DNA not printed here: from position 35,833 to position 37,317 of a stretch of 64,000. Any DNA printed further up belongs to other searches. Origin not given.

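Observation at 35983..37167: Cyc2-like fused monohaem cytochrome / beta-barrel porin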

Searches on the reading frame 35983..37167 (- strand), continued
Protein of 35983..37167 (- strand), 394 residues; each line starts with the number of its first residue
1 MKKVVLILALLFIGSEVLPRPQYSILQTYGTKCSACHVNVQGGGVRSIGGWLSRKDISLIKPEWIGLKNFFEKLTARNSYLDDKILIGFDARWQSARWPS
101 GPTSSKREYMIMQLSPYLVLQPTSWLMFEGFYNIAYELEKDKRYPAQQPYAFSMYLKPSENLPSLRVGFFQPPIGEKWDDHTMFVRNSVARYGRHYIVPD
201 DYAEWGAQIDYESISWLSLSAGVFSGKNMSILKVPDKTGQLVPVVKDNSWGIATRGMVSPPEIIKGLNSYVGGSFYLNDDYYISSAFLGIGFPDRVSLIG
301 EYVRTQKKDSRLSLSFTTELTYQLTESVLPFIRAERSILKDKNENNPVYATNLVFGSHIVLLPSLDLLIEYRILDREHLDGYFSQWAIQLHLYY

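Call 43: find_related_loci(query=A1, collection=metagenome_contigs, flank=7000)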
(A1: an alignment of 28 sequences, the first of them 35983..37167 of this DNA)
Query A1 (394 aa) in metagenome_contigs; peptide patterns used: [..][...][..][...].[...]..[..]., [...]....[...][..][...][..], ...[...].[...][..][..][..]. (x = any residue, [..] = any of these).
387 stretches matched a pattern; 118 encode a relative of the query (tblastn E <= 1e-3); the best 80 are kept; 80 distinct loci.
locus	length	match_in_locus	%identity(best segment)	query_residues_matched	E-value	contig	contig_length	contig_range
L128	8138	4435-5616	100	1-394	0e+0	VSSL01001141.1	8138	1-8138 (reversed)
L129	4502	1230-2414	81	1-394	0e+0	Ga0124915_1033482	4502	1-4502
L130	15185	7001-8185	82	1-394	0e+0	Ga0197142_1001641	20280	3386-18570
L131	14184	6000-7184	81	1-394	0e+0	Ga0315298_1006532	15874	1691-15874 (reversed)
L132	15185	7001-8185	80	1-394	0e+0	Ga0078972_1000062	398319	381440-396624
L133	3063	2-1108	84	26-394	0e+0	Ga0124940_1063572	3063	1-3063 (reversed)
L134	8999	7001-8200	79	1-394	0e+0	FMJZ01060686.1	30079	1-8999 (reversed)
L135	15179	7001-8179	71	2-394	0e+0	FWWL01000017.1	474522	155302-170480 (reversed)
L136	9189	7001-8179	54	1-394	7e-143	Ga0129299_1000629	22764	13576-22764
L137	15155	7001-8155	56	5-394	6e-139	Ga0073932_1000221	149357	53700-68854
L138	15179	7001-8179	51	1-394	9e-135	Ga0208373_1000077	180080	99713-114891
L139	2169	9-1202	48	7-394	6e-128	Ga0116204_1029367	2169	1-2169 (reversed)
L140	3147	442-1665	47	1-394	3e-124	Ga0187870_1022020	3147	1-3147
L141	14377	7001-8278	43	1-394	3e-113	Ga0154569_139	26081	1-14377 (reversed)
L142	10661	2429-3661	43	1-394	8e-112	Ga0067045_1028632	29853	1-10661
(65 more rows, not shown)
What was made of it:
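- Tried and rejected: A1 was used instead (call 43).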

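Call 54: search_solved_structures(query=A2, max_evalue=10)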
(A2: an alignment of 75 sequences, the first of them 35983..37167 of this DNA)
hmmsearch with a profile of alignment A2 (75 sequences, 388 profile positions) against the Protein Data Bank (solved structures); distinct sequences matched with E-value up to 10: 5.
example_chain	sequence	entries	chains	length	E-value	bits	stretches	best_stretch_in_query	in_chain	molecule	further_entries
8e5f_A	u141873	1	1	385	0.022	16.8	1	1-74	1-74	c-type cytochrome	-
6qvm_A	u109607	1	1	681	0.06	15.3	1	7-43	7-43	Multiheme cytochrome cf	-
8qjg_A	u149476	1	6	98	0.57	12.1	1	5-49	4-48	Lipoprotein cytochrome c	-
9qdt_A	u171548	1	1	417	0.97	11.4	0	27-74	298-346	Probable cytochrome c peroxidase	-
6j72_A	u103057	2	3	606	3.4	9.6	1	241-316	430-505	Isoniazid inducible gene protein IniA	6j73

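Call 67: list_cluster_members(proteins=[P0001, P0005, P0008, P0012, P0013, P0030, P0044, P0049, P0055, P0192])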
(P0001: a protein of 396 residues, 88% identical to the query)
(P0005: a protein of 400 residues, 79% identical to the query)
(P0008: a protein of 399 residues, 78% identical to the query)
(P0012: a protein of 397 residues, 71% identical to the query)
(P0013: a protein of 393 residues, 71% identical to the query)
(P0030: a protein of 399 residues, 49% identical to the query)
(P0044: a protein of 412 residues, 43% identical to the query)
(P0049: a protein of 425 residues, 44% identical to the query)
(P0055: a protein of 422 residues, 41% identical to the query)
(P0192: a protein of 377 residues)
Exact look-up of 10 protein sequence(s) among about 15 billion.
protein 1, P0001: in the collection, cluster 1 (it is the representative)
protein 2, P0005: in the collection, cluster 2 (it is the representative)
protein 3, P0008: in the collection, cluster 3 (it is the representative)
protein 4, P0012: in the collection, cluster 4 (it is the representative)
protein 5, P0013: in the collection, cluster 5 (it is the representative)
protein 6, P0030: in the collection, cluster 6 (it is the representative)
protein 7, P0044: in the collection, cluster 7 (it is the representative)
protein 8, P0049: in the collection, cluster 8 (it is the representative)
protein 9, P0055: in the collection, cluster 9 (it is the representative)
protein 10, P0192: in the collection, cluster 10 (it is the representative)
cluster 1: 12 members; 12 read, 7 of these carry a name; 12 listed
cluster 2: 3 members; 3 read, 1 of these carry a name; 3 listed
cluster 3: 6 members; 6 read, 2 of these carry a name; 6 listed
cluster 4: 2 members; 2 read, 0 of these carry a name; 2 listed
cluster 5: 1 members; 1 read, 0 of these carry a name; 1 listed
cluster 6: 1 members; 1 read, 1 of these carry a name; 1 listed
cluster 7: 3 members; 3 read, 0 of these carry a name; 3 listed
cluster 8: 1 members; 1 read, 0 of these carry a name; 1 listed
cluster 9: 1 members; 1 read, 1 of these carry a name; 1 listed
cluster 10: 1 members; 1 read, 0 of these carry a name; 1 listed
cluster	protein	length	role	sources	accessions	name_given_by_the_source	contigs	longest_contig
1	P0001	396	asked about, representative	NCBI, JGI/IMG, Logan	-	hypothetical protein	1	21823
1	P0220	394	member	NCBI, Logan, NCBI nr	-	-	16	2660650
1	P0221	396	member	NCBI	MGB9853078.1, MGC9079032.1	MAG: hypothetical protein ACPLPX_09495 [Candidatus Kapaibacteriota bacterium]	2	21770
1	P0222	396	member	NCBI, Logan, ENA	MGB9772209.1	MAG: hypothetical protein ACPLX7_09610 [Candidatus Kapaibacteriota bacterium]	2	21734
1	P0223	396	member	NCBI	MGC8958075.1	MAG: hypothetical protein ACP5LT_09700 [Candidatus Kapaibacteriota bacterium]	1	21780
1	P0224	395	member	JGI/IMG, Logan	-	hypothetical protein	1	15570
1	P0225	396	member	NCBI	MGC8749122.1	MAG: hypothetical protein ACP5RR_09655 [Candidatus Kapaibacteriota bacterium]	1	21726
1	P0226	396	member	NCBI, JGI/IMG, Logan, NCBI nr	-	-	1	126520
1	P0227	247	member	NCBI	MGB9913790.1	MAG: hypothetical protein ACPLRO_10530, partial [Candidatus Kapaibacteriota bacterium]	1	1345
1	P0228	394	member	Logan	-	-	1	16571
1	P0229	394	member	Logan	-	-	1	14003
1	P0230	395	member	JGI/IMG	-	-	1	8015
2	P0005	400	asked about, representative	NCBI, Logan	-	-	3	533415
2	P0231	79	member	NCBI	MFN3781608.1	MAG: hypothetical protein ACK4SO_05490, partial [Candidatus Kapaibacteriota bacterium]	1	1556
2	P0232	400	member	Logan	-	-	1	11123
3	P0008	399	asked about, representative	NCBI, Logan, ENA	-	-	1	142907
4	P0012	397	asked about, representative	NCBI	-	-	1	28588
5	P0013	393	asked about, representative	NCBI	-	-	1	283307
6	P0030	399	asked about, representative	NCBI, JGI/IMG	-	hypothetical protein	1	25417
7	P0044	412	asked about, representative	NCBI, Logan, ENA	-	-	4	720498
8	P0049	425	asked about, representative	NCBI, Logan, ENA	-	-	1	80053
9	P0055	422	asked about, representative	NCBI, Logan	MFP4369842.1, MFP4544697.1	MAG: hypothetical protein ACLFR2_09700 [Candidatus Kapaibacterium sp.]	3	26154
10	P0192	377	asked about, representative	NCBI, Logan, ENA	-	-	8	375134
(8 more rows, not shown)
